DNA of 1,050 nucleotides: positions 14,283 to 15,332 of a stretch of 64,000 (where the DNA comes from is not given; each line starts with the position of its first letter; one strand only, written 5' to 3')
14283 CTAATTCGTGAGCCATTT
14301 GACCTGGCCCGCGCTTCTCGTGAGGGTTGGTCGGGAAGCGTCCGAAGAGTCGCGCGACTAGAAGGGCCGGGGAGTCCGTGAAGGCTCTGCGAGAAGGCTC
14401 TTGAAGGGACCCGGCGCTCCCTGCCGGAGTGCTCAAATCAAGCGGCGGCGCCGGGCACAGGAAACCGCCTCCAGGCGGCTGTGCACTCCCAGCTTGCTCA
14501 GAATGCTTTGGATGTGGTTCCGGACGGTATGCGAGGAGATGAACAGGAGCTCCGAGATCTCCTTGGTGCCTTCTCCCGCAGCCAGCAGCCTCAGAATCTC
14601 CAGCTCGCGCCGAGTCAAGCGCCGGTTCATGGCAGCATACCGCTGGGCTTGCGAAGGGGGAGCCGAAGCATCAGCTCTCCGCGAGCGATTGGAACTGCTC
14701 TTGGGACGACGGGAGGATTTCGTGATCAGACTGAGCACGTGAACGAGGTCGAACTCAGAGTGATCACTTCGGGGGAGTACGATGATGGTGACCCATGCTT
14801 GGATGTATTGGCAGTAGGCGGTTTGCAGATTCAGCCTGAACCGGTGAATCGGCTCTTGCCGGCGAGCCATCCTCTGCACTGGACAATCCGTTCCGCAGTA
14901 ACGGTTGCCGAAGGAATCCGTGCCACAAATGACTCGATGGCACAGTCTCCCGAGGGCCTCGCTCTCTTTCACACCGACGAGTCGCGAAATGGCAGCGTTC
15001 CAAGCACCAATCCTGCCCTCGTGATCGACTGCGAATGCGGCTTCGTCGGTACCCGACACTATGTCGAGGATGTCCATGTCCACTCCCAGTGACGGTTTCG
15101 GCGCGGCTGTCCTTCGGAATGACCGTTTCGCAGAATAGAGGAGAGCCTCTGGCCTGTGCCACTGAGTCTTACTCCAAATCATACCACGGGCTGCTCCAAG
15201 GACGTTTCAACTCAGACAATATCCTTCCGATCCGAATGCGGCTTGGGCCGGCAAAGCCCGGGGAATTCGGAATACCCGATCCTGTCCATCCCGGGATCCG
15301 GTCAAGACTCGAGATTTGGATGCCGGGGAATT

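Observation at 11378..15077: Redox/metal locus: paralogous secreted Ig-like proteins (one fused to dihaem cytochrome c, one His-rich) plus a 4-Cys PAS-LuxR regulator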

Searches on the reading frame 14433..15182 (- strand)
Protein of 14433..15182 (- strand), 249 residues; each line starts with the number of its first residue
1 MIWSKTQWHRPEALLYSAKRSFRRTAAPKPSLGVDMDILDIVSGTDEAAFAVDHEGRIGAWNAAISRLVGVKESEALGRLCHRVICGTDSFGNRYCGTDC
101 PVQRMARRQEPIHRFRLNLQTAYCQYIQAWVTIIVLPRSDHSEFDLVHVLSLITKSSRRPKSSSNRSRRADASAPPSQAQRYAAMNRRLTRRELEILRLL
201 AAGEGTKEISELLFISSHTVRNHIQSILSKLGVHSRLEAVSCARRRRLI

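Call 3: search_protein_families(library=pfam, proteins=[window:14433-15182:-], max_evalue=0.1)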
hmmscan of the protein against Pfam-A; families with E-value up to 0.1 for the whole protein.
window:14433-15182:- (249 aa): 9 families
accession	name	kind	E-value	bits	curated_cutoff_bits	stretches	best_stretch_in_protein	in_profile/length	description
PF00196.25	GerE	-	9.8e-20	70.4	23.5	1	189-242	3-56/57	Bacterial regulatory proteins, luxR family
PF00989.32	PAS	-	4.2e-06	27.2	22.6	1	41-89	6-54/113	PAS fold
PF13384.12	HTH_23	-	2.7e-05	24.3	24.6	1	191-225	5-39/50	Homeodomain-like domain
PF08448.16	PAS_4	-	0.00093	19.9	23.1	1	46-112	5-66/110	PAS fold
PF08281.18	Sigma70_r4_2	-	0.0032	17.5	25.7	1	187-231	9-54/54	Sigma-70, region 4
PF13426.13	PAS_9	-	0.0038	17.9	27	1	49-157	4-88/103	PAS domain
PF08279.18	HTH_11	-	0.0084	16.4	25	1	192-232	1-43/55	HTH domain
PF04545.22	Sigma70_r4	-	0.032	14.2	24.1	1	188-231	4-48/50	Sigma-70, region 4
PF13518.12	HTH_28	-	0.076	13.6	25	0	194-225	3-34/52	Helix-turn-helix domain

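Call 4: search_protein_families(library=ncbifam, proteins=[window:14433-15182:-], max_evalue=0.1)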
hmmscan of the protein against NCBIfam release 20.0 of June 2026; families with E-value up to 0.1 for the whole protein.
window:14433-15182:- (249 aa): 37 families (the best 25 are shown)
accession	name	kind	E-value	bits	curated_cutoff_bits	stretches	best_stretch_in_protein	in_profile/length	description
TIGR03020.2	EpsA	equivalog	5.5e-15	55.7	170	1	173-243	187-245/247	XrtB/PEP-CTERM-associated transcriptional regulator EpsA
NF047785.1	respo_reg_MadR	equivalog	1.2e-14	54.2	300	1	183-249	143-209/209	MadR family response regulator transcription factor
NF007505.1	PRK10100.1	equivalog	3.7e-13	49.6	250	1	104-244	63-200/204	biofilm master transcriptional regulator CsgD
NF041232.1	BagY_FevT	exception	2.1e-11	43.3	700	1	175-240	283-348/367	LuxR family transcriptional regulator BagY/FevT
NF011896.0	PRK15369.1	equivalog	6.9e-10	38.9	242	1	183-248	144-209/211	two component system response regulator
NF052366.1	photon_PedR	equivalog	9e-10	38.6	120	1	188-243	2-57/74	photosynthetic electron transport-dependent transcriptional regulator PedR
TIGR03541.1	reg_near_HchA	equivalog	1.2e-09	38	215.6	1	184-245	167-228/232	PA1136 family autoinducer-binding transcriptional regulator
NF007935.0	PRK10651.1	equivalog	1.3e-09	37.5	250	1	186-244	153-211/216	two-component system response regulator NarL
NF007403.0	PRK09935.1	equivalog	1.6e-09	37.6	271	1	183-248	144-209/210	fimbria biosynthesis transcriptional regulator FimZ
NF007708.0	PRK10403.1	equivalog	6.5e-09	35.5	343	1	188-240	153-205/215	nitrate/nitrite response regulator protein NarP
NF041673.1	transregRamA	equivalog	8.6e-09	34.9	500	1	187-245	217-275/280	acetate metabolism transcriptional regulator RamA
NF003420.0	PRK04841.1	equivalog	1.1e-08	33.6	537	1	188-244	838-894/903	HTH-type transcriptional regulator MalT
NF047402.1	TransRegVisN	equivalog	1.9e-08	33.9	250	1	185-248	182-245/246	transcriptional regulator VisN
NF052445.1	RespRegMctR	equivalog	5.2e-08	32.5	300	1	184-238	140-194/205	two-component system response regulator MctR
NF038181.1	reg_ATPase_IniR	equivalog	6.9e-08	31.3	750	1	164-244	744-822/827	isoniazid response ATPase/transcriptional regulator IniR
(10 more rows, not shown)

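Call 8: search_solved_structures(query=window:14433-15182:-, max_evalue=1, show_alignments=2)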
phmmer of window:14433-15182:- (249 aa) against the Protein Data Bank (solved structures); distinct sequences matched with E-value up to 1: 63 (the best 60 are shown).
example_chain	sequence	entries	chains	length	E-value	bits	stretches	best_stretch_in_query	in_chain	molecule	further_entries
7x1k_A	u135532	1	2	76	2.2e-10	43.7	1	189-244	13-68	Chemotaxis protein CheY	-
4ldz_A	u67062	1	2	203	3.5e-10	43.1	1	174-245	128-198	Transcriptional regulatory protein DesR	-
1fse_A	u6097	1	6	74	7.1e-10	42.1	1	188-241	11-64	GERE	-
4yn8_A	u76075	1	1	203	1.2e-09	41.3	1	177-249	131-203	Response regulator ChrA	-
2rnj_A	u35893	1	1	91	4.6e-09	39.5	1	177-248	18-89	Response regulator protein vraR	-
4wt0_B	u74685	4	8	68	4.6e-09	39.5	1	185-243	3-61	Response regulator receiver domain protein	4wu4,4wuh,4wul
4wsz_A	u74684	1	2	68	6.2e-09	39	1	185-243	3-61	Response regulator receiver domain protein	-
7ve4_A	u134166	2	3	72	1.1e-08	38.3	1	182-248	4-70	DNA-binding response regulator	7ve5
5hev_A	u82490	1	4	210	4.7e-08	36.2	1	184-245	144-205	Response regulator protein VraR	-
3kln_A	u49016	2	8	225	5.3e-08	36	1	184-244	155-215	Transcriptional regulator, LuxR family | Transcriptional regulator VpsT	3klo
4gvp_A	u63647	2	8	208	6.1e-08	35.8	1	180-248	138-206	Response regulator protein vraR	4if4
7ve6_A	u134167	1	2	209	6.1e-08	35.8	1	180-248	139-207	Response regulator protein VraR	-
6jqs_A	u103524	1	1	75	8.1e-08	35.4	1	187-240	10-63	DNA-binding response regulator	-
7vim_A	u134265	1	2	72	3.1e-07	33.5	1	186-246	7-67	Protein EsrB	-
3clo_A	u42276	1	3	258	5.2e-07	32.7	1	188-248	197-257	Transcriptional regulator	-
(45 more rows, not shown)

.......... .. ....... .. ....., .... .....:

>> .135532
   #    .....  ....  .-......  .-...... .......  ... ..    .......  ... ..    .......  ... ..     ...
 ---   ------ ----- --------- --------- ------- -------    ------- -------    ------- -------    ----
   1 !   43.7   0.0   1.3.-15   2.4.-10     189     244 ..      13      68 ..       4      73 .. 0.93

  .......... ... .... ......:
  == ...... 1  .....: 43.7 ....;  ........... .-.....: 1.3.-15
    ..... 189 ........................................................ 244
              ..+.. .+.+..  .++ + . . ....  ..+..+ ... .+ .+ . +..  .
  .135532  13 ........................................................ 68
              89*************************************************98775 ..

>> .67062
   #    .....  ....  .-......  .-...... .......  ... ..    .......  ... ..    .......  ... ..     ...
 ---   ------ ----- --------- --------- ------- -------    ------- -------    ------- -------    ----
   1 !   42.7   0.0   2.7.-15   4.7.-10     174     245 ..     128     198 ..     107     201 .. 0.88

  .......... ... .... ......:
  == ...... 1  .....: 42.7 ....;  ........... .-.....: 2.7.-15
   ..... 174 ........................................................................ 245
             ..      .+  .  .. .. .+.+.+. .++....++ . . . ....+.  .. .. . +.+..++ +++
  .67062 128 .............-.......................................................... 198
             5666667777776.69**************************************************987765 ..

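Call 10: find_homologous_proteins(query=window:14433-15077:-, max_evalue=0.00001)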
Query window:14433-15077:- (214 aa): 1364 proteins with E <= 0.00001 among 2188 candidates; the best 120 are listed.
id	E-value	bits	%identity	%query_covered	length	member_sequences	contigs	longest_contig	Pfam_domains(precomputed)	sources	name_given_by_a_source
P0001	1.6e-135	467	100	100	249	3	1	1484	PF00196.26,PF00989.32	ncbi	-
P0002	5.0e-82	293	65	100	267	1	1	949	PF00196.26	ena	-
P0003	3.0e-55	205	52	100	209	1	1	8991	PF13426.14,PF13384.13,PF00196.26,PF00989.32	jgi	-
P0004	7.8e-49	184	45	100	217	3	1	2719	PF13426.14,PF24820.2,PF00196.26,PF08448.17,PF00989.32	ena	-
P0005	2.1e-48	183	46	100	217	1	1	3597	PF13426.14,PF13384.13,PF24820.2,PF00196.26,PF00989.32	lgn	-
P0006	9.5e-47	177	45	100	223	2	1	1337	PF13426.14,PF00196.26,PF00989.32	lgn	-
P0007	1.1e-46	177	46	100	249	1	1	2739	PF13426.14,PF00196.26,PF00989.32,PF08281.19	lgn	-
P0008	5.8e-46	175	48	98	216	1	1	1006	PF13426.14,PF13384.13,PF00196.26,PF00989.32,PF08281.19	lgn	-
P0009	5.5e-44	168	42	90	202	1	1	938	PF13426.14,PF00196.26,PF00989.32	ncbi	-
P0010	1.4e-43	167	41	100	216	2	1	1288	PF13426.14,PF00196.26,PF08448.17,PF00989.32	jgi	jgi:PAS domain S-box-containing protein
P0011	1.2e-42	164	44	93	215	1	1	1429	PF13426.14,PF00196.26,PF08448.17,PF00989.32,PF08281.19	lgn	-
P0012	1.8e-41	160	42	100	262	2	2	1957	PF00196.26,PF00989.32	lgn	-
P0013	2.0e-40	157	40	100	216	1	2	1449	PF13426.14,PF00196.26,PF00989.32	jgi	jgi:PAS domain S-box-containing protein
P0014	4.3e-40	156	43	98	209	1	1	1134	PF13426.14,PF00196.26,PF00989.32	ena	-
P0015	8.0e-39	152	41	100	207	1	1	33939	PF13426.14,PF13188.14,PF13518.13,PF00196.26,PF00989.32,PF08281.19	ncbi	-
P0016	1.1e-38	151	43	100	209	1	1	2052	PF13426.14,PF00196.26,PF00989.32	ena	-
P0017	1.4e-38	151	42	100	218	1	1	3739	PF13426.14,PF13188.14,PF12860.14,PF13936.13,PF00196.26,PF08448.17,PF00989.32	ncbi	-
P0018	4.8e-38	149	40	100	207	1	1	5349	PF13426.14,PF13188.14,PF00196.26,PF08448.17,PF00989.32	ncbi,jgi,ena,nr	ncbi:MAG TPA: LuxR C-terminal-related transcriptional regulator [Thermoanaerobaculia bacterium]|nr:L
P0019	1.1e-37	148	42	99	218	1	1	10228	PF13426.14,PF13188.14,PF00196.26,PF08448.17,PF00989.32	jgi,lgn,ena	-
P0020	1.2e-37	148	45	100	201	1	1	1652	PF13426.14,PF00196.26,PF00989.32,PF08281.19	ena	-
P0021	2.7e-37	147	44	91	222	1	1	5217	PF13426.14,PF00196.26,PF08448.17,PF00989.32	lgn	-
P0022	3.8e-37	146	41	97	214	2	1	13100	PF08447.19,PF13426.14,PF13384.13,PF00196.26,PF08448.17,PF00989.32,PF08281.19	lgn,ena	-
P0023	6.6e-37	145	41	100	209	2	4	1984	PF13426.14,PF00196.26,PF00989.32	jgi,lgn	-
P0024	1.1e-36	144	38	98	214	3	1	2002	PF13426.14,PF00196.26,PF08448.17,PF00989.32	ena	-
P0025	1.3e-36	144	40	100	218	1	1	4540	PF13426.14,PF08279.19,PF13384.13,PF00196.26,PF08448.17,PF00989.32,PF08281.19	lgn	-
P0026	1.3e-36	144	41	100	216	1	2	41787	PF13426.14,PF00196.26,PF00989.32,PF08281.19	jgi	jgi:PAS domain S-box-containing protein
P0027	3.9e-36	143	40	97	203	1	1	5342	PF00196.26,PF00989.32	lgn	-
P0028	9.3e-36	141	41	100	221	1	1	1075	PF00196.26,PF00989.32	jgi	jgi:DNA-binding CsgD family transcriptional regulator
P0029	1.2e-35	141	41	100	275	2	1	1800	PF13426.14,PF00196.26,PF00989.32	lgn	-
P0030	1.2e-35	141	45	94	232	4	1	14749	PF00196.26,PF00989.32,PF08281.19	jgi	jgi:DNA-binding CsgD family transcriptional regulator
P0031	1.6e-35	141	41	98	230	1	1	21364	PF13426.14,PF00196.26,PF00989.32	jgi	jgi:PAS domain S-box-containing protein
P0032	2.1e-35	140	40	99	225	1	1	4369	PF00196.26,PF08448.17,PF00989.32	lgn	-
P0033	2.2e-35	140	40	99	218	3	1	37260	PF13426.14,PF13188.14,PF00196.26,PF08448.17,PF00989.32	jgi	jgi:DNA-binding CsgD family transcriptional regulator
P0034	4.4e-35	139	41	96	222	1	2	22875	PF13426.14,PF12860.14,PF00196.26,PF08448.17,PF00989.32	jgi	jgi:PAS domain S-box-containing protein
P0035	5.5e-35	139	39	100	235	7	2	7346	PF13426.14,PF13936.13,PF00196.26,PF08448.17,PF00989.32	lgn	-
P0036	6.8e-35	139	40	100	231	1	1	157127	PF00196.26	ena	-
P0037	6.9e-35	139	40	95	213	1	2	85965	PF13426.14,PF13188.14,PF00196.26,PF08448.17,PF00989.32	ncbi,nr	ncbi:MAG: PAS domain-containing protein [Planctomycetes bacterium]|nr:PAS domain-containing protein 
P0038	8.7e-35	138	39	99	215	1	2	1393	PF13426.14,PF12860.14,PF00196.26,PF08448.17,PF00989.32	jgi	jgi:PAS domain S-box-containing protein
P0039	1.7e-34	137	41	100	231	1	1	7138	PF00196.26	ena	-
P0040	3.7e-34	136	37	100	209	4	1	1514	PF13426.14,PF13384.13,PF00196.26,PF08448.17,PF00989.32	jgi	jgi:PAS domain S-box-containing protein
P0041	4.3e-34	136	37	100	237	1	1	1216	PF13426.14,PF13412.13,PF08279.19,PF13384.13,PF00196.26,PF08448.17,PF00989.32,PF08281.19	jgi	jgi:PAS domain S-box-containing protein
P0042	7.8e-34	135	41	97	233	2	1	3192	PF13426.14,PF00196.26,PF08448.17,PF00989.32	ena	-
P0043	8.0e-34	135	40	97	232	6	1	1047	PF00126.34,PF13426.14,PF12840.14,PF13384.13,PF00196.26,PF00989.32,PF08281.19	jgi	-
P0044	1.8e-33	134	40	98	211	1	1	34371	PF13426.14,PF13188.14,PF12860.14,PF13384.13,PF00196.26,PF08448.17,PF00989.32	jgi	jgi:PAS domain S-box-containing protein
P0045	2.2e-33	134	38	100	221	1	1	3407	PF13426.14,PF13188.14,PF00196.26,PF08448.17,PF00989.32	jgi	jgi:PAS domain S-box-containing protein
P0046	2.9e-33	133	39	96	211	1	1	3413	PF13426.14,PF13188.14,PF13384.13,PF00196.26,PF08448.17,PF00989.32,PF08281.19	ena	-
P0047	3.7e-33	133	40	100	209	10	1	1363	PF13426.14,PF13188.14,PF00196.26,PF08448.17,PF00989.32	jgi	jgi:PAS domain S-box-containing protein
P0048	3.9e-33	133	38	100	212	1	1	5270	PF13426.14,PF13188.14,PF13384.13,PF00196.26,PF08448.17,PF00989.32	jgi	jgi:PAS domain S-box-containing protein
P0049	7.4e-33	132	38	100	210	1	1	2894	PF13426.14,PF13188.14,PF00196.26,PF08448.17,PF00989.32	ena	-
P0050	7.6e-33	132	39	98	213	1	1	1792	PF13426.14,PF13188.14,PF00196.26,PF08448.17,PF00989.32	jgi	jgi:PAS domain S-box-containing protein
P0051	9.9e-33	132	38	97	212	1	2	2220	PF13426.14,PF13384.13,PF00196.26,PF08448.17,PF00989.32,PF08281.19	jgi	jgi:DNA-binding CsgD family transcriptional regulator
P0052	1.3e-32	131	39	100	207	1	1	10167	PF13426.14,PF12860.14,PF13384.13,PF13936.13,PF00196.26,PF08448.17,PF00989.32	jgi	jgi:PAS domain S-box-containing protein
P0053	1.3e-32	131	39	96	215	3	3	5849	PF13426.14,PF00196.26,PF08448.17,PF00989.32,PF08281.19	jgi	jgi:PAS domain S-box-containing protein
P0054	2.0e-32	131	39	95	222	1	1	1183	PF13426.14,PF12860.14,PF00196.26,PF08448.17,PF00989.32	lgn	-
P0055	2.3e-32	130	37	98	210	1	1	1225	PF13426.14,PF13188.14,PF00196.26,PF08448.17,PF00989.32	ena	-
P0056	2.3e-32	130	36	100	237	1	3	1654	PF13426.14,PF00196.26,PF08448.17,PF00989.32,PF08281.19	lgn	-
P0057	2.6e-32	130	38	98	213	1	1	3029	PF13426.14,PF13188.14,PF00196.26,PF08448.17,PF00989.32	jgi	jgi:PAS domain S-box-containing protein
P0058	3.3e-32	130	41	100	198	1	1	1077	PF13384.13,PF00196.26,PF04545.23,PF00989.32,PF08281.19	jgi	-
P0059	3.7e-32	130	38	99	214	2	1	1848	PF13426.14,PF13384.13,PF00196.26,PF08448.17,PF00989.32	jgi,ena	-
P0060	3.7e-32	130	39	98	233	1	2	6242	PF13426.14,PF13188.14,PF12860.14,PF00196.26,PF08448.17,PF00989.32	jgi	jgi:PAS domain S-box-containing protein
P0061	4.2e-32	130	39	96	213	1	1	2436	PF13426.14,PF00196.26,PF08448.17,PF00989.32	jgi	jgi:PAS domain S-box-containing protein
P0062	4.7e-32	129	37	96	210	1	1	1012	PF13426.14,PF13188.14,PF00196.26,PF08448.17,PF00989.32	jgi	jgi:PAS domain S-box-containing protein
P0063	5.3e-32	129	38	96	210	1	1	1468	PF13426.14,PF13188.14,PF00196.26,PF08448.17,PF00989.32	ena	-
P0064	5.4e-32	129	37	96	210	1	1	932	PF13426.14,PF13188.14,PF00196.26,PF08448.17,PF00989.32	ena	-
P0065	6.3e-32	129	38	98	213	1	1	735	PF13426.14,PF13384.13,PF00196.26,PF08448.17,PF00989.32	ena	-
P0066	7.5e-32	129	42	95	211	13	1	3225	PF13426.14,PF00196.26,PF08448.17,PF00989.32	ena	-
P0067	7.6e-32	129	38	95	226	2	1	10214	PF13426.14,PF13188.14,PF13384.13,PF00196.26,PF08448.17,PF00989.32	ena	-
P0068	7.9e-32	129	36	100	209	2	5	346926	PF13426.14,PF00196.26,PF08448.17,PF00989.32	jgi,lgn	jgi:PAS domain S-box-containing protein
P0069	8.1e-32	129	39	98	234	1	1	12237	PF13426.14,PF00196.26,PF08448.17,PF00989.32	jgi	jgi:PAS domain S-box-containing protein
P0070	8.4e-32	129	39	95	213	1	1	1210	PF13426.14,PF00196.26,PF08448.17,PF00989.32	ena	-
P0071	8.5e-32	129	36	97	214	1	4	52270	PF13426.14,PF00196.26,PF08448.17,PF00989.32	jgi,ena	-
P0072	9.1e-32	128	40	96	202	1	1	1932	PF13426.14,PF13384.13,PF00196.26,PF08448.17,PF00989.32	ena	-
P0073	1.1e-31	128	35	98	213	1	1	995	PF13426.14,PF13188.14,PF00196.26,PF08448.17,PF00989.32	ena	-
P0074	1.1e-31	128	36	95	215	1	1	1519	PF13426.14,PF13188.14,PF00196.26,PF08448.17,PF00989.32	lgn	-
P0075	1.3e-31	128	40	97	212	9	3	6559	PF13426.14,PF00196.26,PF08448.17,PF00989.32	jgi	jgi:PAS domain S-box-containing protein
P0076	1.3e-31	128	39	95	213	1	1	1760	PF13426.14,PF13384.13,PF00196.26,PF08448.17,PF00989.32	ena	-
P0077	1.4e-31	128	37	97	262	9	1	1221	PF00196.26,PF04545.23,PF09339.17,PF00989.32,PF08281.19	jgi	jgi:DNA-binding CsgD family transcriptional regulator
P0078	1.7e-31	128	38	96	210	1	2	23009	PF13426.14,PF13384.13,PF00196.26,PF08448.17,PF00989.32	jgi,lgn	jgi:PAS domain S-box-containing protein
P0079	1.8e-31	127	40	95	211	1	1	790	PF13426.14,PF00196.26,PF08448.17,PF00989.32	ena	-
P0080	1.8e-31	127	39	98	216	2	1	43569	PF13426.14,PF13188.14,PF00196.26,PF08448.17,PF00989.32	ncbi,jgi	-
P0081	1.9e-31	127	38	100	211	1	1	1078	PF13426.14,PF00196.26,PF08448.17,PF00989.32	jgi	jgi:PAS domain S-box-containing protein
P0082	2.0e-31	127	36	100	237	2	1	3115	PF13426.14,PF13384.13,PF13551.13,PF00196.26,PF08448.17,PF00989.32,PF08281.19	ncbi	-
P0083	2.1e-31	127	39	96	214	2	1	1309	PF13426.14,PF13384.13,PF00196.26,PF08448.17,PF00989.32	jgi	jgi:PAS domain S-box-containing protein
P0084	2.1e-31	127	38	99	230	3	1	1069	PF13426.14,PF13188.14,PF00196.26,PF08448.17,PF00989.32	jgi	jgi:PAS domain S-box-containing protein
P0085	2.4e-31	127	40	95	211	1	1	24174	PF13426.14,PF00196.26,PF08448.17,PF00989.32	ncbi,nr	ncbi:MAG: PAS domain S-box protein [Candidatus Rokubacteria bacterium]|nr:PAS domain S-box protein [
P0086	2.5e-31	127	38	97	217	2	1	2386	PF13426.14,PF13188.14,PF00196.26,PF08448.17,PF00989.32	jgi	jgi:PAS domain S-box-containing protein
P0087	2.9e-31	127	38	100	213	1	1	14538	PF13426.14,PF13384.13,PF00196.26,PF08448.17,PF00989.32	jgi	jgi:PAS domain S-box-containing protein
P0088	3.0e-31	127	40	95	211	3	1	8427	PF13426.14,PF00196.26,PF08448.17,PF00989.32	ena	-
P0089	3.0e-31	127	40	95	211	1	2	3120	PF13426.14,PF00196.26,PF08448.17,PF00989.32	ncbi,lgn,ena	ncbi:MAG: LuxR C-terminal-related transcriptional regulator [candidate division NC10 bacterium]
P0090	3.0e-31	127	37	93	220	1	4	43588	PF13426.14,PF13188.14,PF13936.13,PF00196.26,PF08448.17,PF00989.32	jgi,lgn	jgi:PAS domain S-box-containing protein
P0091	3.0e-31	127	38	98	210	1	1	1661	PF13426.14,PF00196.26,PF08448.17,PF00989.32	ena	-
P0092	3.1e-31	127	35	100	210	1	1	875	PF13426.14,PF13188.14,PF00196.26,PF08448.17,PF00989.32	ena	-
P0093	3.1e-31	127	36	95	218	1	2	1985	PF13426.14,PF13188.14,PF00196.26,PF08448.17,PF00989.32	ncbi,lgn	-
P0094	3.3e-31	127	37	96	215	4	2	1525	PF13426.14,PF13384.13,PF00196.26,PF08448.17,PF00989.32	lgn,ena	-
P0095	3.3e-31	127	37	98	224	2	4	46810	PF13426.14,PF00196.26,PF08448.17,PF00989.32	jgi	-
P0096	3.4e-31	127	37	100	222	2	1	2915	PF13426.14,PF00196.26,PF08448.17,PF00989.32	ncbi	-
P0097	3.5e-31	127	40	95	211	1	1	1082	PF13426.14,PF00196.26,PF08448.17,PF00989.32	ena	-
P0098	3.7e-31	126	39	95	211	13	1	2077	PF13426.14,PF00196.26,PF08448.17,PF00989.32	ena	-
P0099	3.8e-31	126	39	100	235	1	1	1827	PF13426.14,PF13188.14,PF12860.14,PF00196.26,PF08448.17,PF00989.32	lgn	-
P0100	3.8e-31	126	41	95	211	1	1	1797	PF13426.14,PF00196.26,PF08448.17,PF00989.32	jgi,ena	-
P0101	3.9e-31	126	39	100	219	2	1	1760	PF13426.14,PF00196.26,PF08448.17,PF00989.32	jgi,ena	-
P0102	4.1e-31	126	38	93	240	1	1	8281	PF13426.14,PF13188.14,PF00196.26,PF08448.17,PF00989.32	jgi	jgi:PAS domain S-box-containing protein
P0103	4.2e-31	126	39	100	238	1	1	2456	PF13426.14,PF00196.26,PF08448.17,PF00989.32,PF08281.19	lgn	-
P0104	4.3e-31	126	39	97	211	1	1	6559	PF13426.14,PF13384.13,PF00196.26,PF08448.17,PF00989.32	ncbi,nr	ncbi:MAG TPA: LuxR C-terminal-related transcriptional regulator [Methylomirabilota bacterium]|nr:Lux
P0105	4.4e-31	126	36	100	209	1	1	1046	PF13426.14,PF13188.14,PF00196.26,PF08448.17,PF00989.32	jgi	-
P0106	4.4e-31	126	36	100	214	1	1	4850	PF13426.14,PF00196.26,PF08448.17,PF00989.32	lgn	-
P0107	4.7e-31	126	39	95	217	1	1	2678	PF13426.14,PF13188.14,PF00196.26,PF08448.17,PF00989.32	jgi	jgi:PAS domain S-box-containing protein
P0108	4.8e-31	126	35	100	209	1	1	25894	PF13426.14,PF13188.14,PF00196.26,PF08448.17,PF00989.32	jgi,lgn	jgi:PAS domain S-box-containing protein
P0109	5.0e-31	126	39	96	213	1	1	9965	PF13426.14,PF13384.13,PF13936.13,PF00196.26,PF08448.17,PF00989.32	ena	-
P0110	5.0e-31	126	37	100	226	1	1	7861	PF13426.14,PF00196.26,PF08448.17,PF00989.32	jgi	jgi:PAS domain S-box-containing protein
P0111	5.1e-31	126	37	98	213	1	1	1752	PF13426.14,PF13384.13,PF00196.26,PF08448.17,PF00989.32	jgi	jgi:PAS domain S-box-containing protein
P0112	5.3e-31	126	36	100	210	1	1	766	PF13426.14,PF00196.26,PF08448.17,PF00989.32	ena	-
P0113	5.5e-31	126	39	96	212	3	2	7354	PF13426.14,PF13384.13,PF00196.26,PF08448.17,PF00989.32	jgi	jgi:PAS domain S-box-containing protein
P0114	5.6e-31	126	38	99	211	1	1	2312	PF13426.14,PF13188.14,PF13384.13,PF00196.26,PF08448.17,PF00989.32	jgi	jgi:PAS domain S-box-containing protein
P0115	5.7e-31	126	36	96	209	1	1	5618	PF13426.14,PF13188.14,PF12860.14,PF00196.26,PF08448.17,PF00989.32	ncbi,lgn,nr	ncbi:MAG: PAS domain S-box protein [Candidatus Rokubacteria bacterium]|nr:PAS domain S-box protein [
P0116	5.8e-31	126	38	98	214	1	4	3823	PF13426.14,PF13188.14,PF12860.14,PF13384.13,PF00196.26,PF08448.17,PF00989.32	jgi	jgi:PAS domain S-box-containing protein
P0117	6.0e-31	126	36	97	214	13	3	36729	PF13426.14,PF00196.26,PF08448.17,PF00989.32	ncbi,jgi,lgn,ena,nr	ncbi:MAG TPA: LuxR C-terminal-related transcriptional regulator [Terriglobales bacterium]|nr:LuxR C-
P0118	6.0e-31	126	39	96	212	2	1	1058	PF13426.14,PF13384.13,PF00196.26,PF08448.17,PF00989.32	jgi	jgi:PAS domain S-box-containing protein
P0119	6.5e-31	126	38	97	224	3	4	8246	PF13426.14,PF13188.14,PF00196.26,PF08448.17,PF00989.32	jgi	jgi:PAS domain S-box-containing protein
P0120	6.6e-31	126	40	95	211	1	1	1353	PF13426.14,PF00196.26,PF08448.17,PF00989.32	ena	-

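Call 48: find_encoding_contigs(protein=P0015, flank=6000, max_places=1)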
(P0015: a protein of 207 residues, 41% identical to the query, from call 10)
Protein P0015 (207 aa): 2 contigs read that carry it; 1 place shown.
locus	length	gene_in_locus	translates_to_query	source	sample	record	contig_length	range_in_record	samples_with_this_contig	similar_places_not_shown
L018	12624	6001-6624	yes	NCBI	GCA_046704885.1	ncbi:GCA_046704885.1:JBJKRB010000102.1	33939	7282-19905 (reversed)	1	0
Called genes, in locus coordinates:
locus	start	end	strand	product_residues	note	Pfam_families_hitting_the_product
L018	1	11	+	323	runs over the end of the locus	PF13439:Glyco_transf_4, PF13477:Glyco_trans_4_2 (weak), PF13579:Glyco_trans_4_4, PF20706:GT4-conflict (faint), PF00534:Glycos_transf_1, PF13692:Glyco_trans_1_4, PF13524:Glyco_trans_1_2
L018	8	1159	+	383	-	PF00291:PALP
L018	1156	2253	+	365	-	PF00144:Beta-lactamase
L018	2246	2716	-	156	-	PF00571:CBS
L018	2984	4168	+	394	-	PF00108:Thiolase_N, PF02803:Thiolase_C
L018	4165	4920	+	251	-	PF00106:adh_short, PF08659:KR, PF23441:SDR, PF13561:adh_short_C2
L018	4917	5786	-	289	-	PF00491:Arginase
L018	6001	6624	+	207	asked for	PF00989:PAS, PF13188:PAS_8 (weak), PF13426:PAS_9, PF00196:GerE, PF08281:Sigma70_r4_2 (weak), PF13518:HTH_28 (faint)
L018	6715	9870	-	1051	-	PF25852:DUF6242_C (faint), PF02012:BNR (faint), PF13088:BNR_2 (faint), PF15902:Sortilin-Vps10 (weak)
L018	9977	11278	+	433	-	PF01979:Amidohydro_1, PF07969:Amidohydro_3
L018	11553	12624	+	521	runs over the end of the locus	PF00450:Peptidase_S10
